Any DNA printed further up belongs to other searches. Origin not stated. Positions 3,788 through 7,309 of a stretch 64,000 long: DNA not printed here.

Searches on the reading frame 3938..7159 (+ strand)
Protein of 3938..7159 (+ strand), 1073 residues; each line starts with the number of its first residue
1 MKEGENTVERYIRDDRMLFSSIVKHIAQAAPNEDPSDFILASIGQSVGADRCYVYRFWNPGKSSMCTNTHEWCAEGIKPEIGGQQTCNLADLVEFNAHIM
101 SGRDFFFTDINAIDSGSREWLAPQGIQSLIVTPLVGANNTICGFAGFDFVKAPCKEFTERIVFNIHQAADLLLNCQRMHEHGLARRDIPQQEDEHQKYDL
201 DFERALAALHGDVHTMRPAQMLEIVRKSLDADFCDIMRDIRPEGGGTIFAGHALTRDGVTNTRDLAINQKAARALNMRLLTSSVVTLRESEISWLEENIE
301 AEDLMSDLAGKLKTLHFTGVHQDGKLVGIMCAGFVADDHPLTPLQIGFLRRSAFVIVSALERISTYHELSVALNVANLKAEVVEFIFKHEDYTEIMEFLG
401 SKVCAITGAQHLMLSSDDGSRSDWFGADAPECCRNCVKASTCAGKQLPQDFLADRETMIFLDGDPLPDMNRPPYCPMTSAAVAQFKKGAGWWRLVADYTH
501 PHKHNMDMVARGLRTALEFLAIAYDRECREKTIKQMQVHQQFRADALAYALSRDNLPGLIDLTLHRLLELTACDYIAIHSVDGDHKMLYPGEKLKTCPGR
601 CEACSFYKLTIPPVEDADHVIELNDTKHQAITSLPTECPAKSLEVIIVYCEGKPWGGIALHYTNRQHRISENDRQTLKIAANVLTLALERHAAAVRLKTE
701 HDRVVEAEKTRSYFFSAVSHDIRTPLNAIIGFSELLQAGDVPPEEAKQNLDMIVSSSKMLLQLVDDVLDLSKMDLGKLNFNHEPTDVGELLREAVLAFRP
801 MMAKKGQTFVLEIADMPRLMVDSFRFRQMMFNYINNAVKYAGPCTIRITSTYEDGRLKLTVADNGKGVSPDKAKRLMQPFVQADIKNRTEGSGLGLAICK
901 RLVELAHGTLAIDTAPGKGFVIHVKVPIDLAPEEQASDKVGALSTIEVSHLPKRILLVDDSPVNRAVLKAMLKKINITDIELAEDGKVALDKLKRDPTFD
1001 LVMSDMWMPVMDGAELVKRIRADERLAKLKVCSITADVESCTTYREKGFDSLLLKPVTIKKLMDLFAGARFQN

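Call 43: search_protein_families(library=pfam, proteins=[window:3938-7159:+], max_evalue=0.00001)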
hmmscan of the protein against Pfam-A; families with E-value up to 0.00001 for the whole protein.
window:3938-7159:+ (1073 aa): 6 families
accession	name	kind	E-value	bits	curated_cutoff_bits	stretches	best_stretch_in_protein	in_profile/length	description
PF02518.31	HATPase_c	-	1.3e-24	87.2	26.4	1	822-928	2-109/111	Histidine kinase-, DNA gyrase B-, and HSP90-like ATPase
PF00512.31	HisKA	-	2.1e-20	72.9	26.9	1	711-775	2-65/66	His Kinase A (phospho-acceptor) domain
PF00072.30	Response_reg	-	9.6e-20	71.3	30.2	1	955-1064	1-108/111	Response regulator receiver domain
PF01590.32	GAF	-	2.5e-12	47.9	22.4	0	559-688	5-133/133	GAF domain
PF13185.12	GAF_2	-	1.3e-07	32.3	28.6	0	556-689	4-136/136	GAF domain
PF13581.12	HATPase_c_2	-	3e-06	27.7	27.4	0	834-904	40-110/127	Histidine kinase-like ATPase domain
